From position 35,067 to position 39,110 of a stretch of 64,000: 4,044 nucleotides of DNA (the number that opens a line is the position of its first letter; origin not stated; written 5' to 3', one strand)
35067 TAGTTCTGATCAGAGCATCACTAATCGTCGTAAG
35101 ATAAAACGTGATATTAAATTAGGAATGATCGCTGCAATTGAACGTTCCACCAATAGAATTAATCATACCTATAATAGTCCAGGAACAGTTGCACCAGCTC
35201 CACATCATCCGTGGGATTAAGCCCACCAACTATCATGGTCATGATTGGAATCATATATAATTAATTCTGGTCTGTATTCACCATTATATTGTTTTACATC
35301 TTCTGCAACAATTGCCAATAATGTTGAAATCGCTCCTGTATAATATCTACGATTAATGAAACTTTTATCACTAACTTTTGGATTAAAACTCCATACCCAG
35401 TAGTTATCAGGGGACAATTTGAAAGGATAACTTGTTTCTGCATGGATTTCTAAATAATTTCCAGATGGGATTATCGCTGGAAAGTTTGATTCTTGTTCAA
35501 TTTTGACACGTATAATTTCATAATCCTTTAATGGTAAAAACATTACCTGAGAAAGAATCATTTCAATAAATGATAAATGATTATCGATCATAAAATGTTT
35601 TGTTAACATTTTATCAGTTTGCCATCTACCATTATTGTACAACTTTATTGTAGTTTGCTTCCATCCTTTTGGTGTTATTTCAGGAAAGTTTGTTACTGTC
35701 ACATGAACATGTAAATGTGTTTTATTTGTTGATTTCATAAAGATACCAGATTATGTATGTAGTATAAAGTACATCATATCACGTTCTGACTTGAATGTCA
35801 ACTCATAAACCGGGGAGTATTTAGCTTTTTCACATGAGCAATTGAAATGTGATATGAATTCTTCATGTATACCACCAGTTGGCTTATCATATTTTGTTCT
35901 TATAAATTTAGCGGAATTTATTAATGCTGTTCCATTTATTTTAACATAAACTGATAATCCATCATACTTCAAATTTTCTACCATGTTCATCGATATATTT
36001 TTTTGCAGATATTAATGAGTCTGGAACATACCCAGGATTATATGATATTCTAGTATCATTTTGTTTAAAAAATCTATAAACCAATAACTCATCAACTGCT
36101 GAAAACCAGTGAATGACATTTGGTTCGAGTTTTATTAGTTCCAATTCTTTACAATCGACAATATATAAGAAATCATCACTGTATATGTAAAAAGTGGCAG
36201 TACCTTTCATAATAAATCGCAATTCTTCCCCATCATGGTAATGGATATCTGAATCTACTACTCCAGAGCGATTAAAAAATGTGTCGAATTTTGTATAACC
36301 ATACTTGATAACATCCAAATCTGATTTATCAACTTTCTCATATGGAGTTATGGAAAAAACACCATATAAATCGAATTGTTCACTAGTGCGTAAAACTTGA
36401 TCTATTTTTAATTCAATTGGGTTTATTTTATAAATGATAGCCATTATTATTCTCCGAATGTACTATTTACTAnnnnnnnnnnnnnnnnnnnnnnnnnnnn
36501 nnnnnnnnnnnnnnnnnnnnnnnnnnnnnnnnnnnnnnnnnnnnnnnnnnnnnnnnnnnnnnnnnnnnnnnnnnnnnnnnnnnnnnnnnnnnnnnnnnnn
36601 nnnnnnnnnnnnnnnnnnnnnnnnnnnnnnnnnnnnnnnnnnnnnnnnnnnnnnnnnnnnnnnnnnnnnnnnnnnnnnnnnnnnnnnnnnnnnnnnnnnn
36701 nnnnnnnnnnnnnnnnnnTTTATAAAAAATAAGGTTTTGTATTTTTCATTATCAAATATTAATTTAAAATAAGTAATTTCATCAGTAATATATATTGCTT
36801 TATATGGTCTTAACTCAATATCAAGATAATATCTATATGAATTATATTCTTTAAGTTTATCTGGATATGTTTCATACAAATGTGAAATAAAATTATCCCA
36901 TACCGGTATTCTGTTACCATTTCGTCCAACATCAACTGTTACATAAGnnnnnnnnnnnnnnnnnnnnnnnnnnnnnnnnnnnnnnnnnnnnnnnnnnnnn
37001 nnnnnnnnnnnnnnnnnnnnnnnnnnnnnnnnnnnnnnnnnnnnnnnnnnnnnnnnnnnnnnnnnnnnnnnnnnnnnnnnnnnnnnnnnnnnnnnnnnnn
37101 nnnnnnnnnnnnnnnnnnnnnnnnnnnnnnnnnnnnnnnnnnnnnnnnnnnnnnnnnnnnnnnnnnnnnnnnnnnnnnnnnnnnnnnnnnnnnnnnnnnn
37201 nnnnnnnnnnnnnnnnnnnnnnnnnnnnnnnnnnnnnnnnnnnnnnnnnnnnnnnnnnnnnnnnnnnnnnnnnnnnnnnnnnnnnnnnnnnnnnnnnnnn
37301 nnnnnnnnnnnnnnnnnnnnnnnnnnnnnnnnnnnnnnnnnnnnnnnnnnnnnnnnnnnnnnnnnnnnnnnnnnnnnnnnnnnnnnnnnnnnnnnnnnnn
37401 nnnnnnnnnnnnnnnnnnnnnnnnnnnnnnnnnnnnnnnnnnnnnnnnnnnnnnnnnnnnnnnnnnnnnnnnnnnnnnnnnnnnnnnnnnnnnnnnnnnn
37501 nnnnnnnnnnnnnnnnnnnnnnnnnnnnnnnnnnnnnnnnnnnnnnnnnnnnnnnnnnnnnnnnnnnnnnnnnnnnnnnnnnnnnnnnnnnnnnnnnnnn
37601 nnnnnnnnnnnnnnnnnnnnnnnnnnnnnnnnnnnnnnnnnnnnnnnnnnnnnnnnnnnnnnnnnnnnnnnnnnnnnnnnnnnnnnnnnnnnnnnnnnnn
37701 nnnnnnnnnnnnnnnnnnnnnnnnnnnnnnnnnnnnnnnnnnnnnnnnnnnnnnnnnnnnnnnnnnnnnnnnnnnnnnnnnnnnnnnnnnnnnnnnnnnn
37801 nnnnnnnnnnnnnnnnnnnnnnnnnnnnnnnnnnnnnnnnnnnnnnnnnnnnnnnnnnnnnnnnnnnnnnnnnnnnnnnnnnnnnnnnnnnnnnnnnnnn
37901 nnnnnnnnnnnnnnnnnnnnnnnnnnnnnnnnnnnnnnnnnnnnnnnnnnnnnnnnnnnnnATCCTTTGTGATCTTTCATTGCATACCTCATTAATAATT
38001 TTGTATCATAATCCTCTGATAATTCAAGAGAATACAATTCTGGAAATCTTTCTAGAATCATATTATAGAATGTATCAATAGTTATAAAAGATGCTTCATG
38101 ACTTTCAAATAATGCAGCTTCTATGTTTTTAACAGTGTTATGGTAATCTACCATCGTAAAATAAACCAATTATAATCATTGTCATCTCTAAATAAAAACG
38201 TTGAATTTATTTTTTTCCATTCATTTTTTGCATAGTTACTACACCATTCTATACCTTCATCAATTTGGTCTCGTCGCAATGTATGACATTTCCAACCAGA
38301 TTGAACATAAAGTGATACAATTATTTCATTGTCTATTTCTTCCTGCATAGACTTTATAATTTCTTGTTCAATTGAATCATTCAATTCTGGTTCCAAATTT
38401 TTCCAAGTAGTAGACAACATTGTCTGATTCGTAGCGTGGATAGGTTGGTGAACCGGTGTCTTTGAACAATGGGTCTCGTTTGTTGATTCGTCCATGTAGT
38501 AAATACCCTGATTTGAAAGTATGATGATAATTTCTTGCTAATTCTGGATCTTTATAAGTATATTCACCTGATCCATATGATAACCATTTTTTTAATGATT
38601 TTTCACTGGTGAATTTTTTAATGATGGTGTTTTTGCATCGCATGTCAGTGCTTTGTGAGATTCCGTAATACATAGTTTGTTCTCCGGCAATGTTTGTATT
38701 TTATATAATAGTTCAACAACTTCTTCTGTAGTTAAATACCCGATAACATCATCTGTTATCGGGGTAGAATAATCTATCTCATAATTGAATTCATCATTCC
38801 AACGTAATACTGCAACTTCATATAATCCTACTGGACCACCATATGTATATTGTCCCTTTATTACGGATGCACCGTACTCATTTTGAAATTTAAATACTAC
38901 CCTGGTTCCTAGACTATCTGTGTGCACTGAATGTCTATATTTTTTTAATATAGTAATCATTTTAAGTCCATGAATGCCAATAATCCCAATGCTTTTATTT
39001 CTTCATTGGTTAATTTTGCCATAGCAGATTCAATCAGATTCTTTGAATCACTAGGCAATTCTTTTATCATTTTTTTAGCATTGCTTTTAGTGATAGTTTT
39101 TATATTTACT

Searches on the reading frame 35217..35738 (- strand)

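Call 29: search_protein_families(library=phrogs, proteins=[window:35217-35738:-], max_evalue=0.001)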
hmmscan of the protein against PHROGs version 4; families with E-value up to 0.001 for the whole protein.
window:35217-35738:- (173 aa): 1 family
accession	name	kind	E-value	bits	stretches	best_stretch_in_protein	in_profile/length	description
phrog_22504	-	unknown function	6.7e-07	30.2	1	24-173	48-201/201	-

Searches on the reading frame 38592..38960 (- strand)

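Call 29: search_protein_families(library=phrogs, proteins=[window:38592-38960:-], max_evalue=0.001)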
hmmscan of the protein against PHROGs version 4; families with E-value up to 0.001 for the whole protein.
window:38592-38960:- (122 aa): 1 family
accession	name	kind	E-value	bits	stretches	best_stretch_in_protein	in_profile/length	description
phrog_4074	-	unknown function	1e-20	74.6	1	5-91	5-89/90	-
